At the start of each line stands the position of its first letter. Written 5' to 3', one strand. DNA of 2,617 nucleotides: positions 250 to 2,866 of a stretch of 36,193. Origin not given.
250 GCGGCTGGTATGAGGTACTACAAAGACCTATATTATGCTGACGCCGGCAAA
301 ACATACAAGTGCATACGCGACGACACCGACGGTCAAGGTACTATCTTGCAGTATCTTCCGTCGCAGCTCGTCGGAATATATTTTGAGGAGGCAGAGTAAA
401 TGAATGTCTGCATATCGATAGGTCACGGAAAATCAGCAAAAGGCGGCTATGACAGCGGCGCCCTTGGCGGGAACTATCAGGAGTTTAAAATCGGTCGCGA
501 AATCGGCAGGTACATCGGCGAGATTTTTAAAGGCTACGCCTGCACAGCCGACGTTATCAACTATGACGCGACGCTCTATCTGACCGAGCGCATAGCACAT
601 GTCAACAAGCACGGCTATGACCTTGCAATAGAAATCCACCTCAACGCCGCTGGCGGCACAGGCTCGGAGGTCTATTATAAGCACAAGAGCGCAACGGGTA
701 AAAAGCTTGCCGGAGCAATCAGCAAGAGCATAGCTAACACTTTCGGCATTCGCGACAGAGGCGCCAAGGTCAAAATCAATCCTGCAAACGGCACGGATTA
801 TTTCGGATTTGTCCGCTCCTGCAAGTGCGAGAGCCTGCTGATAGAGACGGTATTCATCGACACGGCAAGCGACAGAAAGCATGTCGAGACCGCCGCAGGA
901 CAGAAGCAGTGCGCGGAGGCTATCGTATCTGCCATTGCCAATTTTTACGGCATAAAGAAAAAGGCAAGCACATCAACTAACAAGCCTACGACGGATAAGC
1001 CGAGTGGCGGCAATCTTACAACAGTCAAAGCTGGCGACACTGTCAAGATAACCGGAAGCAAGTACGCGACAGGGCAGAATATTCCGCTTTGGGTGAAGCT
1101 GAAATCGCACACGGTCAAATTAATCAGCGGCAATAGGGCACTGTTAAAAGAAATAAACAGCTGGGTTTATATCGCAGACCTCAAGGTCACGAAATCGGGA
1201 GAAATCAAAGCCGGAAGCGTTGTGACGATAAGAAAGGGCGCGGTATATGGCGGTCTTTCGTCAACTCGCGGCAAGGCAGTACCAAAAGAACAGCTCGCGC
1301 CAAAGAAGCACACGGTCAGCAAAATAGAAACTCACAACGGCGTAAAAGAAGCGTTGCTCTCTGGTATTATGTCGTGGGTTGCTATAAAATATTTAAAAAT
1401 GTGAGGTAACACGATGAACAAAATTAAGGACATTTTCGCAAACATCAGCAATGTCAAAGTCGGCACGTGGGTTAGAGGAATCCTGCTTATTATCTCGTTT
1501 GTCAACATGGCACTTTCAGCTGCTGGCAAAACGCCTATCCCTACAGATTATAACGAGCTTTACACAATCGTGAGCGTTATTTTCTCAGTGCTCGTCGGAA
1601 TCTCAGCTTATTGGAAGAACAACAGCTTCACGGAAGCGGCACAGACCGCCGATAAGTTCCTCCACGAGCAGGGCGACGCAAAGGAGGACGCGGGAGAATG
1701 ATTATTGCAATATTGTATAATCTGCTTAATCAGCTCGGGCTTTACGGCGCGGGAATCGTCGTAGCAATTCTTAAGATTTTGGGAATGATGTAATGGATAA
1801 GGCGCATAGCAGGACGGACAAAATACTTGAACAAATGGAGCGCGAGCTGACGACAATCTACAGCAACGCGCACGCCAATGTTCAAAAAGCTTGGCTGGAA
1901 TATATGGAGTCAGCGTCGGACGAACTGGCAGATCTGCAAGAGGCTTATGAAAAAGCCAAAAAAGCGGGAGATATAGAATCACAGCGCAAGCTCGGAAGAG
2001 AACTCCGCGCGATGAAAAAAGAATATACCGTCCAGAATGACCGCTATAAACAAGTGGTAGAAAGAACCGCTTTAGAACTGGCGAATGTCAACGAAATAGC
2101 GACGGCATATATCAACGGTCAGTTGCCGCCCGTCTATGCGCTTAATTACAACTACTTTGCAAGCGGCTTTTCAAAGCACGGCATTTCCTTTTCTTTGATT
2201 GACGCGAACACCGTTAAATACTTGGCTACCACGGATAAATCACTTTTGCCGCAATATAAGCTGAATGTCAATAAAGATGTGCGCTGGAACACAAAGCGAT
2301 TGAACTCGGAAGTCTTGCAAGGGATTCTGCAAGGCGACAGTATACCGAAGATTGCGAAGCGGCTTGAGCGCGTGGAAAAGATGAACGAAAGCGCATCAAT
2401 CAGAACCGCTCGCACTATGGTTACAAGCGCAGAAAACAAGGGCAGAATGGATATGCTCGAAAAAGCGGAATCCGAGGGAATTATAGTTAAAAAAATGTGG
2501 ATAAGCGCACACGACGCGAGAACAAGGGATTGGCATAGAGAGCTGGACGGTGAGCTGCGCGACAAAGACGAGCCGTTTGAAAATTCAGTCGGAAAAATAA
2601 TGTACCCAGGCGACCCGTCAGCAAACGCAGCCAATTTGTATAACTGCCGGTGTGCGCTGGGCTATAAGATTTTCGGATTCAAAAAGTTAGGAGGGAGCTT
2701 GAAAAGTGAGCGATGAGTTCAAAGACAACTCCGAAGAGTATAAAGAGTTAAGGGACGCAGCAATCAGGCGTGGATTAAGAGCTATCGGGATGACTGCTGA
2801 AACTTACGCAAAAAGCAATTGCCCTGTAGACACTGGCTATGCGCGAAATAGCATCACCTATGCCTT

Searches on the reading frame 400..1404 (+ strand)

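Call 52: search_protein_families(library=pfam, proteins=[window:400-1404:+], max_evalue=0.0001)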
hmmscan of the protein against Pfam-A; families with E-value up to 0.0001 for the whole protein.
window:400-1404:+ (334 aa): 1 family
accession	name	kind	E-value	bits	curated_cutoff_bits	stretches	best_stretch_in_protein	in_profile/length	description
PF01520.23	Amidase_3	-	7.7e-30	104.6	27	1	3-181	1-174/174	N-acetylmuramoyl-L-alanine amidase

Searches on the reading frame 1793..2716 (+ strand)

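Call 52: search_protein_families(library=pfam, proteins=[window:1793-2716:+], max_evalue=0.0001)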
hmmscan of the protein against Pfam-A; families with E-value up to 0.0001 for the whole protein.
window:1793-2716:+ (307 aa): 1 family
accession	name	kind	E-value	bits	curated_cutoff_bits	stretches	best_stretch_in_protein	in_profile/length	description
PF04233.19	Phage_Mu_F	-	2.1e-16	61.1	29.6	1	170-289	3-111/112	Phage Mu protein F like protein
